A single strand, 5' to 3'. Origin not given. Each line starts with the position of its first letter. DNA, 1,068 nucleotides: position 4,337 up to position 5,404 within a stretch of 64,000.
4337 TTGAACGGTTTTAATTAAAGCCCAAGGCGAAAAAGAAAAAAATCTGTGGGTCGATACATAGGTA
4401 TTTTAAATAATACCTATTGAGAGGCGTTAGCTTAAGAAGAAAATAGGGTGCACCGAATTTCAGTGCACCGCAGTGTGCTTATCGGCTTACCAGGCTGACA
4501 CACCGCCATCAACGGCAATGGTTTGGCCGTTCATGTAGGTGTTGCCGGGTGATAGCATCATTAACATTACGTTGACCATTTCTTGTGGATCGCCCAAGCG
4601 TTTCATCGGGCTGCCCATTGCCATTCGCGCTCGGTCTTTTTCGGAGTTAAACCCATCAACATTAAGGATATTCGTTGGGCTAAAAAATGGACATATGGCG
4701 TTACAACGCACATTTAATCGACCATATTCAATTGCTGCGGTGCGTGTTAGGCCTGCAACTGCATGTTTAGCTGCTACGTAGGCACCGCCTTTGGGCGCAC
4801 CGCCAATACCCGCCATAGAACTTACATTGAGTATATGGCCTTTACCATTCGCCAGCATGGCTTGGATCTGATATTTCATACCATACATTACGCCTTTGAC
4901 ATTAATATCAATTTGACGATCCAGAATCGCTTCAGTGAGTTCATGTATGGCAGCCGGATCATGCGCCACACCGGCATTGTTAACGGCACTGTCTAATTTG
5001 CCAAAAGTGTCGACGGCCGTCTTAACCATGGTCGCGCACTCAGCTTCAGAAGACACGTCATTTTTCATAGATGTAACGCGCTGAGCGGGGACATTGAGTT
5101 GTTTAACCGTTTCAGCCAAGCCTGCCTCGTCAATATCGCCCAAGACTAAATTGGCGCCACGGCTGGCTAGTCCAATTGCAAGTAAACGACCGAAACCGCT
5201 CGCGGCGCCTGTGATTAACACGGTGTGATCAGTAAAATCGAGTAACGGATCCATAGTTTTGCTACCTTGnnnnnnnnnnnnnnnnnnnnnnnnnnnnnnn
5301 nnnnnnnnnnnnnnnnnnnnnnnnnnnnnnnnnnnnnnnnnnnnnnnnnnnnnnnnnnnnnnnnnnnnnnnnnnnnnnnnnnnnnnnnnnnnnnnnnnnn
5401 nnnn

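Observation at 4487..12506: A DhlA-like haloalkane dehalogenase embedded in a beta-oxidation/SDR cluster: a candidate pathway for halogenated alkane or fatty-acid catabolism.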

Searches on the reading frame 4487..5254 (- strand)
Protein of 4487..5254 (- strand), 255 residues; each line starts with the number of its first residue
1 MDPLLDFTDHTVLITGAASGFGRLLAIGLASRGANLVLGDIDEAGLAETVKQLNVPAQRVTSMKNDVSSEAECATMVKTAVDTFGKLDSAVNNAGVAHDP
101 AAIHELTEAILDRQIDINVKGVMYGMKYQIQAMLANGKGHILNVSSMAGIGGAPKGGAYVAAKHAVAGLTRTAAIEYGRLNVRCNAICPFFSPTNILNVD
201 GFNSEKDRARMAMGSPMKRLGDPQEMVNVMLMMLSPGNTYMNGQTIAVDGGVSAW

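Call 3: search_protein_families(library=pfam, proteins=[window:4487-5254:-])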
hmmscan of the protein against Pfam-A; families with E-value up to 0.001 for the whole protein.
window:4487-5254:- (255 aa): 3 families
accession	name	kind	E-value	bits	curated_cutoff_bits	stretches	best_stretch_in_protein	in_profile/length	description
PF13561.12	adh_short_C2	-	8.7e-57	192.8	27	1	16-253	1-236/236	Enoyl-(Acyl carrier protein) reductase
PF00106.31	adh_short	-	4.6e-47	160.5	26.6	1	11-196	2-186/195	short chain dehydrogenase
PF08659.16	KR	-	6.5e-12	46.2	22.6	1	11-171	2-161/180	KR domain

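Call 4: search_protein_families(library=ncbifam, proteins=[window:4487-5254:-])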
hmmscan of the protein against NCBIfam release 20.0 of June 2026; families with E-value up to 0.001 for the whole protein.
window:4487-5254:- (255 aa): 222 families (the best 25 are shown)
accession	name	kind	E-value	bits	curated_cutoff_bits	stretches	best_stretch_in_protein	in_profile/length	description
NF004818.0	PRK06172.1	equivalog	6e-64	215.8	336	1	6-254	4-252/253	SDR family oxidoreductase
NF005559.1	PRK07231.1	subfamily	2.1e-60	204.3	215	1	7-253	2-248/249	glucose 1-dehydrogenase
NF004198.0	PRK05653.1-3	equivalog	1.5e-56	191.7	296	1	8-252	6-246/248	3-oxoacyl-ACP reductase FabG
NF052558.1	MBtsdlDhBudC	equivalog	1.5e-54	185.2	270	1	7-255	1-244/250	meso-2,3-butanediol dehydrogenase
NF053701.1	CsHdxCHCADhChcB2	equivalog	8.4e-53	179.4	350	1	8-254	2-244/245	cis-4-hydroxycyclohexanecarboxylate dehydrogenase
NF004791.0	PRK06138.1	equivalog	3.7e-49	167.3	312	1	8-255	4-252/252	SDR family oxidoreductase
NF005681.0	PRK07478.1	subfamily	1.6e-48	165.4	267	1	7-254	4-251/254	SDR family oxidoreductase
NF033173.0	anticapsin_BacC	exception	2.8e-47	161.3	525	1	7-254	2-251/252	dihydroanticapsin 7-dehydrogenase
NF006070.0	PRK08213.1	subfamily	4.8e-47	160.7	279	1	4-254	7-258/259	gluconate 5-dehydrogenase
NF009093.0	PRK12429.1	subfamily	1.4e-46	158.9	258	1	7-252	3-256/259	3-hydroxybutyrate dehydrogenase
NF005469.0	PRK07063.1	equivalog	1.6e-46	159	306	1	9-254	7-256/260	SDR family oxidoreductase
NF009466.0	PRK12826.1-2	subfamily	3.3e-46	157.8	222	1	10-252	4-244/248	3-oxoacyl-ACP reductase FabG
TIGR01963.1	PHB_DH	subfamily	3.7e-46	157.5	307.05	1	10-253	2-253/255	3-hydroxybutyrate dehydrogenase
TIGR03971.1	SDR_subfam_1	subfamily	4.9e-46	157.2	300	1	8-253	2-269/271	mycofactocin-coupled SDR family oxidoreductase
NF005473.0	PRK07069.1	equivalog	6.4e-46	157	339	1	11-254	12-261/262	SDR family oxidoreductase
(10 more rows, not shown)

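Call 31: search_solved_structures(query=window:4487-5254:-, show_alignments=0, max_evalue=1e-30)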
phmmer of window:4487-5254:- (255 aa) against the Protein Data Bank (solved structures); distinct sequences matched with E-value up to 1e-30: 35.
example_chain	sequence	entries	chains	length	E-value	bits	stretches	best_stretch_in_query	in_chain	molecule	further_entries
8y7r_A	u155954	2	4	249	2e-47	164.9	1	8-254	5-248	NAD(P)-dependent dehydrogenase (Short-subunit alcohol dehydrogenase family)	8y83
5x8h_A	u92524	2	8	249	2.8e-45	157.9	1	10-254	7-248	Short-chain dehydrogenase reductase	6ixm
1iy8_A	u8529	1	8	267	1.1e-44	156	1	3-254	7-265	LEVODIONE REDUCTASE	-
7djs_A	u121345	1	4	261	1.9e-44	155.2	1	10-254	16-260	SDR family oxidoreductase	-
5itv_A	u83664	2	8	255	8.2e-44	153.1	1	4-254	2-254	Dihydroanticapsin 7-dehydrogenase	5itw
4ure_A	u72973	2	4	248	1e-41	146.2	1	10-253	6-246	CYCLOHEXANOL DEHYDROGENASE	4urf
4ni5_A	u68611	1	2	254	3.1e-38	134.8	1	6-254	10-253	Oxidoreductase, short-chain dehydrogenase/reductase family protein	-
2uvd_A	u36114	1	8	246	1.3e-37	132.8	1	11-252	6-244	3-OXOACYL-(ACYL-CARRIER-PROTEIN) REDUCTASE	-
2et6_A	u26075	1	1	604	1.8e-37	132.3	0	3-197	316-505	(3R)-hydroxyacyl-CoA dehydrogenase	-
5h5x_A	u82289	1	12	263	2.3e-37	132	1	6-253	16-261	Putative oxidoreductase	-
7pcs_B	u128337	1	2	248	4e-37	131.2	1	9-253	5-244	BbsD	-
4fn4_A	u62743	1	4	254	6.9e-36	127.2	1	10-253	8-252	Short chain dehydrogenase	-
1edo_A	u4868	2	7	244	3e-35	125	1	11-253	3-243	BETA-KETO ACYL CARRIER PROTEIN REDUCTASE | KETOACYL REDUCTASE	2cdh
2hq1_A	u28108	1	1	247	3.1e-35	125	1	10-252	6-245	Glucose/ribitol dehydrogenase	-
7v1r_A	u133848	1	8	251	4.9e-35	124.4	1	6-254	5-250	Alcohol Dehydrogenases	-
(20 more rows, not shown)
